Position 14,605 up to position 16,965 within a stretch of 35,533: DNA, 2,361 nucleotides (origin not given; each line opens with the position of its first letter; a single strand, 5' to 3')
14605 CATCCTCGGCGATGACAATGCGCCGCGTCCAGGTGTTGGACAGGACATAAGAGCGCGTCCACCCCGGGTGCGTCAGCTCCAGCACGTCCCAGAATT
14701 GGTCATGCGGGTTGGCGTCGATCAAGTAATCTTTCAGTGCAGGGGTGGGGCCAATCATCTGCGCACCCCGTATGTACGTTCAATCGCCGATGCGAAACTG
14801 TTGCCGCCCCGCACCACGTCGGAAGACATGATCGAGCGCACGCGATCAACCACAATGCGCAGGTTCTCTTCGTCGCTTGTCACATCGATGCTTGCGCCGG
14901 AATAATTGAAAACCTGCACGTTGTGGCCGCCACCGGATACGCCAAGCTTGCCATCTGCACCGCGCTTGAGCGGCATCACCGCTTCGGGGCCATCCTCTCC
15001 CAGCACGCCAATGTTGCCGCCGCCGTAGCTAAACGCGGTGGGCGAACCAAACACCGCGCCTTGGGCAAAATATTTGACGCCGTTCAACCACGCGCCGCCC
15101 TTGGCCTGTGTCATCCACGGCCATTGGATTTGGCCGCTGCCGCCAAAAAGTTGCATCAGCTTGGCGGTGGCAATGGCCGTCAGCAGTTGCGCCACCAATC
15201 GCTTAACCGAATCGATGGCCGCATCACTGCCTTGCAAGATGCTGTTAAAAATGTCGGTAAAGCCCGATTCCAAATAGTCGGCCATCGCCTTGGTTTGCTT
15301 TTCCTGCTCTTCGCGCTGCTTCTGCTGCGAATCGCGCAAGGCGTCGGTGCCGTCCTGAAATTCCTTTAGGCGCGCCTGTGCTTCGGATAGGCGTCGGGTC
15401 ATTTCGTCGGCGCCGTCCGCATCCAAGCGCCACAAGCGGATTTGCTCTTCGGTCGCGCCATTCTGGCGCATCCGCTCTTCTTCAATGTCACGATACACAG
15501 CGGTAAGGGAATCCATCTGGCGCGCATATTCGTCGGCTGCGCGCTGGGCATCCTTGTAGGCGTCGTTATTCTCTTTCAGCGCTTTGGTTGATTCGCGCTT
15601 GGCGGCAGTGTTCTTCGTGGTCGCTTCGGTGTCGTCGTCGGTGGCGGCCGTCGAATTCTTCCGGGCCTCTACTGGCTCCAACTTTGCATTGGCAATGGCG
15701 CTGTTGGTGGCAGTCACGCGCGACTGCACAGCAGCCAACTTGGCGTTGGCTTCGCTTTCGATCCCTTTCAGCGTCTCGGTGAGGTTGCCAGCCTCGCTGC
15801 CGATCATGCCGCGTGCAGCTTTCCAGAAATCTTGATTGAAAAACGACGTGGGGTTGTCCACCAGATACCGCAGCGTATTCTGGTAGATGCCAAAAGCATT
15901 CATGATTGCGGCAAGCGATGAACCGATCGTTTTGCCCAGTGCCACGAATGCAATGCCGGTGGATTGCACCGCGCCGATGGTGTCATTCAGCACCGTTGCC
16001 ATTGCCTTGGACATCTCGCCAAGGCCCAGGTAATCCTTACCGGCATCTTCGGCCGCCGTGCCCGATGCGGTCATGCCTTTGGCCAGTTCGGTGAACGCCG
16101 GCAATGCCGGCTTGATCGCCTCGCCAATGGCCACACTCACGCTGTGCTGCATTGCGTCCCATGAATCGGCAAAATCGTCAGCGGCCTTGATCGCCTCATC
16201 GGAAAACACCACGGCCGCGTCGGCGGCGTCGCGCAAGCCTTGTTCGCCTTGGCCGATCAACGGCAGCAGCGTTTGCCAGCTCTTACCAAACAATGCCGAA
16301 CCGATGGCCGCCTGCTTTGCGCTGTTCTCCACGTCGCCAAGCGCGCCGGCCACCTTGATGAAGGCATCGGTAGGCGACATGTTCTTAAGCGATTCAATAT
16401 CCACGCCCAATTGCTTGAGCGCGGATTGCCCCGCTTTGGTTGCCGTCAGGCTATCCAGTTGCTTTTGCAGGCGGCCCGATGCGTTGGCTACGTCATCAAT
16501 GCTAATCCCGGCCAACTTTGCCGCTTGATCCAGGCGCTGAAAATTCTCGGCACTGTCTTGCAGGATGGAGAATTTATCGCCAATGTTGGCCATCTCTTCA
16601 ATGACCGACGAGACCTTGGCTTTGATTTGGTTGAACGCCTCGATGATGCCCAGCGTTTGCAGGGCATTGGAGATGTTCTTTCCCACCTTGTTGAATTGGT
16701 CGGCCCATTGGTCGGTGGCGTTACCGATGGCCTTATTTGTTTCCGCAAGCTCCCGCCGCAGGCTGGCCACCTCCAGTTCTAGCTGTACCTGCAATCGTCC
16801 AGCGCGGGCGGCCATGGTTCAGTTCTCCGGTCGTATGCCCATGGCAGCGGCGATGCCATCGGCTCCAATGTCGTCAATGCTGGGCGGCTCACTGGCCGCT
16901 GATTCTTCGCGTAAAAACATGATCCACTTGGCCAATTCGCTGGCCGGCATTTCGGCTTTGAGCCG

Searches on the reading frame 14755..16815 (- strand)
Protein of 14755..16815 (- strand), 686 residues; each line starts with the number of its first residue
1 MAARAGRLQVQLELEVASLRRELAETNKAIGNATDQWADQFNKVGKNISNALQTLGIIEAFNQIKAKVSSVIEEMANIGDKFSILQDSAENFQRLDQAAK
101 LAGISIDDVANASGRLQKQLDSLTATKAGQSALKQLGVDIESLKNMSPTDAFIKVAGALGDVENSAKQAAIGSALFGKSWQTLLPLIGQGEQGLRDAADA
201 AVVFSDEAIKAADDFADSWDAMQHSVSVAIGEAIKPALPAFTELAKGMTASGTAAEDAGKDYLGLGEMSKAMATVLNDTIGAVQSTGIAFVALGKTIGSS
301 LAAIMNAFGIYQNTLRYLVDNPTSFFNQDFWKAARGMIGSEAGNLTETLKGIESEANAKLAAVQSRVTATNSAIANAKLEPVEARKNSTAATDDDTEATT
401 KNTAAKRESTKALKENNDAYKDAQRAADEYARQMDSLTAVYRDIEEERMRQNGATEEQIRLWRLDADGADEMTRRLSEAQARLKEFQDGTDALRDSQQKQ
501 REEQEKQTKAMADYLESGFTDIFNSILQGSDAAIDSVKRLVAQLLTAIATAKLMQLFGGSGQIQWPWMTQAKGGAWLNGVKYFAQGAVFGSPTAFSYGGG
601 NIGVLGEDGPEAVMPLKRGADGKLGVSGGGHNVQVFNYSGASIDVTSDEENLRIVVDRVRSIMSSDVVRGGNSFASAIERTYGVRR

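Call 10: search_protein_families(library=pfam, proteins=[window:14755-16815:-], max_evalue=0.01)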
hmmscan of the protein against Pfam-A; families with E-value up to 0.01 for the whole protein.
window:14755-16815:- (686 aa): 1 family
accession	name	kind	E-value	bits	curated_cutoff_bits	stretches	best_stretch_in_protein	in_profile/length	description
PF09039.17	HTH_Tnp_Mu_2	-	0.0048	17.4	20.5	0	90-136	54-102/109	Mu DNA binding, I gamma subdomain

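Call 11: search_protein_families(library=phrogs, proteins=[window:14755-16815:-], max_evalue=0.001)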
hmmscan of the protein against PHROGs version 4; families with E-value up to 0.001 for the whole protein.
window:14755-16815:- (686 aa): 17 families
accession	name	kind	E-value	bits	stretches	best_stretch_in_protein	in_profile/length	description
phrog_13338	-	unknown function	6.2e-23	82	1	32-448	11-417/903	-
phrog_2854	-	tail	5.7e-19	69.3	1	1-508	2-507/855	tail length tape measure protein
phrog_32885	-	tail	9.7e-14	51.3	1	523-633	799-911/948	tail length tape measure protein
phrog_9483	-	tail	2.8e-13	50.3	1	3-529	2-522/657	tail length tape measure protein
phrog_17020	-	unknown function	3.5e-13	50.5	1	507-624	181-294/353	-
phrog_1506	-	tail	5.1e-11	42.4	1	61-375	85-349/1269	tail length tape measure protein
phrog_16384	-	unknown function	2.3e-09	38.1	1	572-632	338-398/463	-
phrog_339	-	tail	3.5e-09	36.5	1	11-671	489-1113/1123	tail length tape measure protein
phrog_13769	-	unknown function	3.5e-09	36.4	1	546-641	464-561/612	-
phrog_6747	-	tail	9.4e-07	29.3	1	541-654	242-355/390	tail length tape measure protein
phrog_3394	-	unknown function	1.4e-06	26.9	1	551-631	1714-1800/1862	-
phrog_1716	-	tail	1.5e-06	28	1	349-683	561-934/943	tail length tape measure protein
phrog_38258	-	unknown function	7.8e-06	25.9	1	570-623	370-423/427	-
phrog_33680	-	unknown function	1.1e-05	24.7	1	26-201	273-449/726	-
phrog_24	-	tail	1.5e-05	24.3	1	354-685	676-1062/1151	tail length tape measure protein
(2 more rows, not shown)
